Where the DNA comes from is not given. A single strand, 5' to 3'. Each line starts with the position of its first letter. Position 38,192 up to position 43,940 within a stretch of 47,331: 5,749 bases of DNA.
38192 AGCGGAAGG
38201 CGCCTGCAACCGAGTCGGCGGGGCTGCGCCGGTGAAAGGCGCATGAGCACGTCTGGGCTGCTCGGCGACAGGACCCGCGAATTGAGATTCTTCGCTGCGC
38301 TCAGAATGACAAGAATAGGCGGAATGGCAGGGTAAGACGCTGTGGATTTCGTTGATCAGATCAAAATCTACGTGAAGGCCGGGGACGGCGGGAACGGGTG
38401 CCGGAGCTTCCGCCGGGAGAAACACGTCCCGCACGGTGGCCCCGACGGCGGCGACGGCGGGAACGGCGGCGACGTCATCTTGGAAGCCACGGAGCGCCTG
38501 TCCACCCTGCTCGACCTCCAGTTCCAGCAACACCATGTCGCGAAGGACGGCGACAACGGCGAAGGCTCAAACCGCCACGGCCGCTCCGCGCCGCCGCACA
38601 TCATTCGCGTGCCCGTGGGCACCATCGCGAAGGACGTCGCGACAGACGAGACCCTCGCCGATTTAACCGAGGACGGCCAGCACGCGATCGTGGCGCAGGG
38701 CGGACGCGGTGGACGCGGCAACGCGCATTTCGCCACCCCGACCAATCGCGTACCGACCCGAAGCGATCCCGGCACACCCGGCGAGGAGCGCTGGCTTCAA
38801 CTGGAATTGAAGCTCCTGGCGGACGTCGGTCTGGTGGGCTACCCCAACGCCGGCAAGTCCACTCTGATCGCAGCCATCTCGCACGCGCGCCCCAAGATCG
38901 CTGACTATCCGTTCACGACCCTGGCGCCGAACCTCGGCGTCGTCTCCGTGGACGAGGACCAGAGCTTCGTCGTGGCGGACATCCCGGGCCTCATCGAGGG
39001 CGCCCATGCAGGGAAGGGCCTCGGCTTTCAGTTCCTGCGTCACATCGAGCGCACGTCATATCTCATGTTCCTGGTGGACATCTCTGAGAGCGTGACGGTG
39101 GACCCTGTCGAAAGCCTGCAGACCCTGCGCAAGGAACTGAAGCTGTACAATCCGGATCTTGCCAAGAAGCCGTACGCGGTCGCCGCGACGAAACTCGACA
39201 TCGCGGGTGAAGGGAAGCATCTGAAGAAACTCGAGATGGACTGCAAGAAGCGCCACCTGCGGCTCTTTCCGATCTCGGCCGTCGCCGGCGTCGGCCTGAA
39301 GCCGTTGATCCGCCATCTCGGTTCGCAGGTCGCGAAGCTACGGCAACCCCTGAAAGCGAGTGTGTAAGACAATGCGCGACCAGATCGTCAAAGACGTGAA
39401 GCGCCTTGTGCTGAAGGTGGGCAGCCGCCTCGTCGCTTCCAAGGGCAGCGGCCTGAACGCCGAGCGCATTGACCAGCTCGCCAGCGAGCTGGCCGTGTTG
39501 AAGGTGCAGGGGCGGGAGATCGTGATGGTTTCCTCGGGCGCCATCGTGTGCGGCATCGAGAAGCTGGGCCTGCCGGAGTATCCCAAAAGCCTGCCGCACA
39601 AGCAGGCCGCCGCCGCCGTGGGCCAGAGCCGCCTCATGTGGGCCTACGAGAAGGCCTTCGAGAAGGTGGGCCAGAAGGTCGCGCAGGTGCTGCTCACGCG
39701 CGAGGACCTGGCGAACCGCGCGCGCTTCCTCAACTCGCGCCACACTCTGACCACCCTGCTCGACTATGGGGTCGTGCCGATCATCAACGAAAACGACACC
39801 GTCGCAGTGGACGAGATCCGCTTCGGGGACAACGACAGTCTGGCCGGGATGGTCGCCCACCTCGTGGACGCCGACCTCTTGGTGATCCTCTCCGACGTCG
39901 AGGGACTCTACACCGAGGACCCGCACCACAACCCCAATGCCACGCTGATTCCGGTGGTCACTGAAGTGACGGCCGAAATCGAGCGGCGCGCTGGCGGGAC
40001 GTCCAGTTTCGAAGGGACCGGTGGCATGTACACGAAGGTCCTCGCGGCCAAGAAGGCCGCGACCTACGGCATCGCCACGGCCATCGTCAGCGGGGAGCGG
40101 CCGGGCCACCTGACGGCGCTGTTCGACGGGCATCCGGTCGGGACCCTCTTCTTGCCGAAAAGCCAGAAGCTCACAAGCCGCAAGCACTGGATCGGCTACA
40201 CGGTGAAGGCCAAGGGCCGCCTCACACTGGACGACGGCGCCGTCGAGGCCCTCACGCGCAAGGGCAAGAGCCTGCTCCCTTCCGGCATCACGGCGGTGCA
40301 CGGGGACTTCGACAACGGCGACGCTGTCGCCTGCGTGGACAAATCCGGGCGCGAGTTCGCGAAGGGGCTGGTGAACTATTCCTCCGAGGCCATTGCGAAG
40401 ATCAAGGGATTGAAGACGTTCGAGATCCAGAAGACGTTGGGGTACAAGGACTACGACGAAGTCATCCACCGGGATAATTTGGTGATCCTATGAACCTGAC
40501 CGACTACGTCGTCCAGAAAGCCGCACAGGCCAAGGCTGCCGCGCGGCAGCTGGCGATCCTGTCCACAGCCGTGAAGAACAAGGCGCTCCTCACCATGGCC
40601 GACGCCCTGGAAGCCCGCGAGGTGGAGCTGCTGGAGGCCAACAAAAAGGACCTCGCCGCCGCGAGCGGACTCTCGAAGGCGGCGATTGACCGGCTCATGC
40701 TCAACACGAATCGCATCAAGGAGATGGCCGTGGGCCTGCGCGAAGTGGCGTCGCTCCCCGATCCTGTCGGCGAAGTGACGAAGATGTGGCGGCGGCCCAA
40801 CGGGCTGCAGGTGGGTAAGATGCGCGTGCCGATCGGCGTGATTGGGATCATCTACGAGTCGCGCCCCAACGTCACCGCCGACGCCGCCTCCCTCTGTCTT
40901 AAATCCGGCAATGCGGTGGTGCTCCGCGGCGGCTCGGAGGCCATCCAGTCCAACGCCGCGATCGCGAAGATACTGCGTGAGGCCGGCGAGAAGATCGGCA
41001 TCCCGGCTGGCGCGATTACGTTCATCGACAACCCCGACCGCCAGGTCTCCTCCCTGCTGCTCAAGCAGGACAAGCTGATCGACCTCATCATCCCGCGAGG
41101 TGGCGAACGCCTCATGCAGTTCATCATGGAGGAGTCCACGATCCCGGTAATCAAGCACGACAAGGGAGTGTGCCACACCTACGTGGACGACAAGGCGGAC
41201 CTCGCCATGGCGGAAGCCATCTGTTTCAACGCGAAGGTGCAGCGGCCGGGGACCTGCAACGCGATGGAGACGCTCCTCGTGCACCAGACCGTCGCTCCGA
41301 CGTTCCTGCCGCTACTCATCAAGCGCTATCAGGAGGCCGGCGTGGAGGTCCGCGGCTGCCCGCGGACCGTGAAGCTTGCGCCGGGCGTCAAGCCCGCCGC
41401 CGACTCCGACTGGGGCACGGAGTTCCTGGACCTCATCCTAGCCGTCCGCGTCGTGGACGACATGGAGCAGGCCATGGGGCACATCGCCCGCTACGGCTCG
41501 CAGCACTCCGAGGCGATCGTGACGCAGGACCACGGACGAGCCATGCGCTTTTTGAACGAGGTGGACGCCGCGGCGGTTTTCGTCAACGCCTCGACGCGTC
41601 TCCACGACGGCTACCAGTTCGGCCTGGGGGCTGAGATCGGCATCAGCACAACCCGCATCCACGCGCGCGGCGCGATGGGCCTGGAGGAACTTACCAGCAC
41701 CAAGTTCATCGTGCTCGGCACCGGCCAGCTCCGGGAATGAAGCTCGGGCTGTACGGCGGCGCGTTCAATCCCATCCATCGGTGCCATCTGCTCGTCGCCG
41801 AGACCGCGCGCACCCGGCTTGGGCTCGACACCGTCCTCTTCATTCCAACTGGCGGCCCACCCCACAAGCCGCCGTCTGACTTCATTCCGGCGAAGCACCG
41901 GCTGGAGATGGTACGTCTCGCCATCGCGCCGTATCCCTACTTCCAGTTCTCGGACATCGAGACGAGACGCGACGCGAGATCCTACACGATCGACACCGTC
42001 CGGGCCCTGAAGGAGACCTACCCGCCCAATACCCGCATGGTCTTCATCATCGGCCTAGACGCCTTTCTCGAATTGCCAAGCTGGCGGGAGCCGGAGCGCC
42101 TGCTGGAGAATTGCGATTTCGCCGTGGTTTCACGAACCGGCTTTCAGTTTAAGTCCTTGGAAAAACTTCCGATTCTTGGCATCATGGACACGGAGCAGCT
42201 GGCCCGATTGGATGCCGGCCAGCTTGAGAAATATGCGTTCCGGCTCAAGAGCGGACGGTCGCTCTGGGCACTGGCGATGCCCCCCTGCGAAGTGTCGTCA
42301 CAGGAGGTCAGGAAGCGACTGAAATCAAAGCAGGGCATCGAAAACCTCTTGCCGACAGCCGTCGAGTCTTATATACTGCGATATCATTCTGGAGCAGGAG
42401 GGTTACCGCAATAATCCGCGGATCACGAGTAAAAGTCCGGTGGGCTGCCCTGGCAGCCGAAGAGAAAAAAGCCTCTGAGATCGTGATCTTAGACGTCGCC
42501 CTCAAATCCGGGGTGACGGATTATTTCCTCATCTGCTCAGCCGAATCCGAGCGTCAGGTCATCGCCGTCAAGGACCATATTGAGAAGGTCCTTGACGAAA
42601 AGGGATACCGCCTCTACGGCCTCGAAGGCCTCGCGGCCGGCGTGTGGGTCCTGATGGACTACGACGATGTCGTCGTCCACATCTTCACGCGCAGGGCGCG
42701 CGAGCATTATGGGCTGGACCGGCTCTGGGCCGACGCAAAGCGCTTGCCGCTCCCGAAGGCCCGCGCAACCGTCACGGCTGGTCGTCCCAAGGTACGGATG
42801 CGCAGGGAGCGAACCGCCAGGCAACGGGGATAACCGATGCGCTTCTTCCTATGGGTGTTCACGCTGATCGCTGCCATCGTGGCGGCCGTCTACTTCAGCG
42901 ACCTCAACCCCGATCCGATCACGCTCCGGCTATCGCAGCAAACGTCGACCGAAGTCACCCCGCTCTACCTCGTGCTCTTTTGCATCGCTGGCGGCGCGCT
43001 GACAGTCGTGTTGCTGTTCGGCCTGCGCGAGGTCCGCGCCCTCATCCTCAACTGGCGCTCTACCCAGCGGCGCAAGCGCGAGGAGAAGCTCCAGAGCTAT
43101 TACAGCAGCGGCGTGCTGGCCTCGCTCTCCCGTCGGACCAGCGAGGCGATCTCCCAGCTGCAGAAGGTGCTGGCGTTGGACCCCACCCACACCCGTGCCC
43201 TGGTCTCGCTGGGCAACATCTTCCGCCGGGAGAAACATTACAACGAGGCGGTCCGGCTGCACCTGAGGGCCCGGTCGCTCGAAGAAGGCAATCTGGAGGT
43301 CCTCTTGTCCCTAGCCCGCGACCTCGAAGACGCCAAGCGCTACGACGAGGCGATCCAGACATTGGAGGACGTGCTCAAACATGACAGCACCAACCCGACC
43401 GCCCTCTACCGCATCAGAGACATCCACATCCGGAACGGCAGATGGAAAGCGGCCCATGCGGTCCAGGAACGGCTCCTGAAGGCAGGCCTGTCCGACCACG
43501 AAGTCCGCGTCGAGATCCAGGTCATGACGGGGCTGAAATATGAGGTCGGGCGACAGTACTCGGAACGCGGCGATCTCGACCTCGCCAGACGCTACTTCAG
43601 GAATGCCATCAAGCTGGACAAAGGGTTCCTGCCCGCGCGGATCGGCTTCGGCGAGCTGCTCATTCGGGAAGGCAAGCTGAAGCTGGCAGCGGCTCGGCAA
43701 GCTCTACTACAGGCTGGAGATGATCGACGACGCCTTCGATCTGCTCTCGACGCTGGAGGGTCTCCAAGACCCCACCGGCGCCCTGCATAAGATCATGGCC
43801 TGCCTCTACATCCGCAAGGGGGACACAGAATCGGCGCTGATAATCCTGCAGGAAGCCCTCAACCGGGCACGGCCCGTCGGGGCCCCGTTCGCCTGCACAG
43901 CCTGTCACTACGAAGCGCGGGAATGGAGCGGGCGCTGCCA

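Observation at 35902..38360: Roughly 2.4 kb partly low-GC insertion between rpmA and obg, bounded by direct repeats that duplicate the obg start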

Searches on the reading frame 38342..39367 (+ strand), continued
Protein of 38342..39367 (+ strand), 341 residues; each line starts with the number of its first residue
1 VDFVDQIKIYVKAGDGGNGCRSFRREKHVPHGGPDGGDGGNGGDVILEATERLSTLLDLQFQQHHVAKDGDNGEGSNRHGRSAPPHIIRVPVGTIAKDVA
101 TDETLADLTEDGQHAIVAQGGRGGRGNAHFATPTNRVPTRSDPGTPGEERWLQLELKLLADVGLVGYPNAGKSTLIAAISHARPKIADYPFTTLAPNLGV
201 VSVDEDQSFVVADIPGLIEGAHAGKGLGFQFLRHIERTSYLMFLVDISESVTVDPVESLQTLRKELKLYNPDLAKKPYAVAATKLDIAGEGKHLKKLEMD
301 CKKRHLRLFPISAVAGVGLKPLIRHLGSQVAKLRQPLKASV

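Call 51: find_encoding_contigs(protein=P0013, flank=8000, max_places=1)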
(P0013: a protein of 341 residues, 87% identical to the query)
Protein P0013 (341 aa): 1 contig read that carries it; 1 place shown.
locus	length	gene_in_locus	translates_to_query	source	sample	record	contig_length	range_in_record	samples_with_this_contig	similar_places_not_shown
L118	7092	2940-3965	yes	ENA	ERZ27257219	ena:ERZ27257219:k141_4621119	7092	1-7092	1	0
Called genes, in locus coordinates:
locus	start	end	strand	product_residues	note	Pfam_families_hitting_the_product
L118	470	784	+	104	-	PF00829:Ribosomal_L21p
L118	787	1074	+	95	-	PF01016:Ribosomal_L27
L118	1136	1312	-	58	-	-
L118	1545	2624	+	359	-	-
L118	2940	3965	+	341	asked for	PF01018:GTP1_OBG, PF02421:FeoB_N, PF01926:MMR_HSR1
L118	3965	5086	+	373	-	PF00696:AA_kinase, PF01472:PUA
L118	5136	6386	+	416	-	PF00171:Aldedh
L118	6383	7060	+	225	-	PF01467:CTP_transf_like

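Call 52: find_encoding_contigs(protein=P0036, flank=8000, max_places=1)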
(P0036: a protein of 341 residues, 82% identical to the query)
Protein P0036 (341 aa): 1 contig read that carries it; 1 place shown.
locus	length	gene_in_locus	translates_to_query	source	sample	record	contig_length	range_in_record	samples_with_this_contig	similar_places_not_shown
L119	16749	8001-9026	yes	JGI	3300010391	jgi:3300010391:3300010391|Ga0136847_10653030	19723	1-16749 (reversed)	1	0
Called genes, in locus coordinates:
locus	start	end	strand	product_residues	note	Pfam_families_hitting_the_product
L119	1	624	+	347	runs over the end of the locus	PF08240:ADH_N, PF02826:2-Hacid_dh_C (weak), PF00107:ADH_zinc_N, PF13602:ADH_zinc_N_2 (weak)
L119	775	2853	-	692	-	PF07715:Plug, PF00593:TonB_dep_Rec_b-barrel, PF14905:OMP_b-brl_3 (faint)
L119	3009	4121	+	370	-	PF22807:TrAA12, PF23500:DUF7133, PF07995:GSDH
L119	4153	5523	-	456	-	PF03631:Virul_fac_BrkB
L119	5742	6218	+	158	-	PF02142:MGS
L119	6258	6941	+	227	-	PF03330:DPBB_1, PF05036:SPOR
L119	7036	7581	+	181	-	-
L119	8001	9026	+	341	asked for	PF01018:GTP1_OBG, PF02421:FeoB_N, PF01926:MMR_HSR1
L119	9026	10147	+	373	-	PF00696:AA_kinase, PF01472:PUA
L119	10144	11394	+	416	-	PF00171:Aldedh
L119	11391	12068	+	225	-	PF01467:CTP_transf_like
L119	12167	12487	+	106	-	PF02410:RsfS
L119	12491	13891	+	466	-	PF13424:TPR_12 (faint), PF23914:TPR_CcmH_CycH (faint), PF25062:ARM_TT21_N (faint), PF25064:ARM_TT21_5th (faint), PF00515:TPR_1 (faint), PF12895:ANAPC3 (weak), PF14559:TPR_19 (weak), PF18073:Zn_ribbon_LapB, +13 more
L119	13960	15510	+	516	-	PF01676:Metalloenzyme, PF06415:iPGM_N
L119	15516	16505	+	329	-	PF04055:Radical_SAM, PF06968:BATS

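Call 53: find_encoding_contigs(protein=P0052, flank=8000, max_places=1)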
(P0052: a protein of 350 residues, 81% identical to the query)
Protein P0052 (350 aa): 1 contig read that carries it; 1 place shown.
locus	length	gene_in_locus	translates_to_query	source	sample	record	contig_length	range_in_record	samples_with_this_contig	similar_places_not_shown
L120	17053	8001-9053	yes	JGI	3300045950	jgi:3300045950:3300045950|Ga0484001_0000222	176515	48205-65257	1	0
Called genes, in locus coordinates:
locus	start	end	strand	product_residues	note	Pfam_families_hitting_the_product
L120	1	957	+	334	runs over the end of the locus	PF00044:Gp_dh_N, PF02800:Gp_dh_C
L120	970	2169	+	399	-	PF00162:PGK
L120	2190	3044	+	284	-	PF00121:TIM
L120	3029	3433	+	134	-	PF03840:SecG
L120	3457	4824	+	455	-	-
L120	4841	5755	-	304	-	PF01063:Aminotran_4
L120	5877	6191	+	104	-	PF00829:Ribosomal_L21p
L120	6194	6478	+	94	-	PF01016:Ribosomal_L27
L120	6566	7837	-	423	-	PF04055:Radical_SAM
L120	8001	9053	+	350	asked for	PF01018:GTP1_OBG, PF01926:MMR_HSR1, PF02421:FeoB_N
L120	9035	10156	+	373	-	PF00696:AA_kinase, PF01472:PUA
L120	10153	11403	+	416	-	PF00171:Aldedh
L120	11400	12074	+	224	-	PF01467:CTP_transf_like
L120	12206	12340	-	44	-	-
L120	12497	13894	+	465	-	PF07219:HemY_N (weak), PF24575:TPR_Slam (faint), PF13424:TPR_12 (faint), PF25062:ARM_TT21_N (weak), PF25063:ARM_TT21_C, PF12895:ANAPC3, PF14559:TPR_19 (weak), PF18073:Zn_ribbon_LapB (weak), +15 more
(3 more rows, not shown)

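Call 54: find_encoding_contigs(protein=P0053, flank=8000, max_places=1)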
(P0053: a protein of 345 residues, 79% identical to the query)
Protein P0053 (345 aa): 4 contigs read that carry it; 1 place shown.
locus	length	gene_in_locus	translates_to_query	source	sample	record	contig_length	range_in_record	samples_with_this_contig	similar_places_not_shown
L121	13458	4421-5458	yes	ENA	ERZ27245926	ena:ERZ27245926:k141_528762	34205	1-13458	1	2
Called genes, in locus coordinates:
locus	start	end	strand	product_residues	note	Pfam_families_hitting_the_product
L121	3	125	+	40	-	?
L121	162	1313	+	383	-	PF00438:S-AdoMet_synt_N, PF02772:S-AdoMet_synt_M, PF02773:S-AdoMet_synt_C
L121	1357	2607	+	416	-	PF05221:AdoHcyase, PF02826:2-Hacid_dh_C, PF00670:AdoHcyase_NAD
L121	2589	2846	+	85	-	-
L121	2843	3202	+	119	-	PF01850:PIN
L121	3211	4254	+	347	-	PF08240:ADH_N, PF01262:AlaDh_PNT_C (weak), PF02826:2-Hacid_dh_C (weak), PF00107:ADH_zinc_N, PF13602:ADH_zinc_N_2 (weak)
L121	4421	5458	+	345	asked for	PF01018:GTP1_OBG, PF01926:MMR_HSR1, PF02421:FeoB_N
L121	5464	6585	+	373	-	PF00696:AA_kinase, PF01472:PUA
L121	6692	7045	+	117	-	-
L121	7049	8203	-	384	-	PF09243:Rsm22, PF13847:Methyltransf_31 (weak), PF08242:Methyltransf_12 (faint)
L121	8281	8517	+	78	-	-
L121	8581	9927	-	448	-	PF01855:POR_N, PF02780:Transketolase_C (weak), PF17147:PFOR_II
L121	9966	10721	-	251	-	PF02552:CO_dh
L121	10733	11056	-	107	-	-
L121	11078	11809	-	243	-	PF01558:POR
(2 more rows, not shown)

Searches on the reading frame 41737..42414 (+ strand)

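Call 72: search_protein_families(library=pfam, proteins=[window:41737-42414:+], max_evalue=0.00001)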
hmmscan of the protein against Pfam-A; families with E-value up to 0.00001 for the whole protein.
window:41737-42414:+ (225 aa): 1 family
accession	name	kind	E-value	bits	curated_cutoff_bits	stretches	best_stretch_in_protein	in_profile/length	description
PF01467.32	CTP_transf_like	-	3.3e-23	82.8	21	1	5-194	1-133/133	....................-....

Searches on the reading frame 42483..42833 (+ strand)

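Call 72: search_protein_families(library=pfam, proteins=[window:42483-42833:+], max_evalue=0.00001)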
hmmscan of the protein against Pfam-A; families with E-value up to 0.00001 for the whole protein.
window:42483-42833:+ (116 aa): 1 family
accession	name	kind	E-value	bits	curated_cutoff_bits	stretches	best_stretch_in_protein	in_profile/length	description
PF02410.21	RsfS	-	3.4e-25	88.5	21.6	1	2-82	17-98/98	Ribosomal silencing factor during starvation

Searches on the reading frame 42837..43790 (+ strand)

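Call 72: search_protein_families(library=pfam, proteins=[window:42837-43790:+], max_evalue=0.00001)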
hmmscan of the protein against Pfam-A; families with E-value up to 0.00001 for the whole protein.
window:42837-43790:+ (317 aa): 16 families
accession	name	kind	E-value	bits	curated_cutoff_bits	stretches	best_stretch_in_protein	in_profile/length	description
PF14559.12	TPR_19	-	1.4e-20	73.9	25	1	165-220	3-58/68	Tetratricopeptide repeat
PF07719.23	TPR_2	-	4.1e-16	58.1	27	0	235-262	5-32/34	Tetratricopeptide repeat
PF00515.34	TPR_1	-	1e-13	50.9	27.8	0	238-262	8-32/34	Tetratricopeptide repeat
PF13428.12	TPR_14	-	7.2e-13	48.3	23.5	0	154-192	2-40/44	Tetratricopeptide repeat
PF13432.12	TPR_16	-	1.3e-11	45.2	32.7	0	158-216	2-60/65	Tetratricopeptide repeat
PF13176.12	TPR_7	-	3.5e-11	42.7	27.9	0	121-151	1-33/36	Tetratricopeptide repeat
PF13414.12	TPR_11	-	5.9e-11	42.3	26.8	0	168-193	9-34/42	TPR repeat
PF13181.12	TPR_8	-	8.6e-11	41.6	25.7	0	237-262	7-32/34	Tetratricopeptide repeat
PF13424.12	TPR_12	-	1.7e-09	38.1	30.1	0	120-181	4-73/77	Tetratricopeptide repeat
PF24575.1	TPR_Slam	-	9.1e-09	36.1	35.2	0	82-138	44-100/104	Surface lipoprotein assembly modifier, N-terminal TPR repeats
PF12895.13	ANAPC3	-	2e-08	34.8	27.2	1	101-178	5-81/82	Anaphase-promoting complex, cyclosome, subunit 3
PF13431.12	TPR_17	-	3.3e-07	30.5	24.4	0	109-139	3-33/34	Tetratricopeptide repeat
PF25062.1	ARM_TT21_N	-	5.3e-07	30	40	1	76-205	91-220/222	Tetratricopeptide repeat protein 21 N-terminal ARM repeat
PF23914.1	TPR_CcmH_CycH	-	1e-06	29.1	42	0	125-215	56-149/158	Cytochrome c-type biogenesis protein H TPR domain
PF13174.12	TPR_6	-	1.6e-06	28.8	26.3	0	154-181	1-28/33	Tetratricopeptide repeat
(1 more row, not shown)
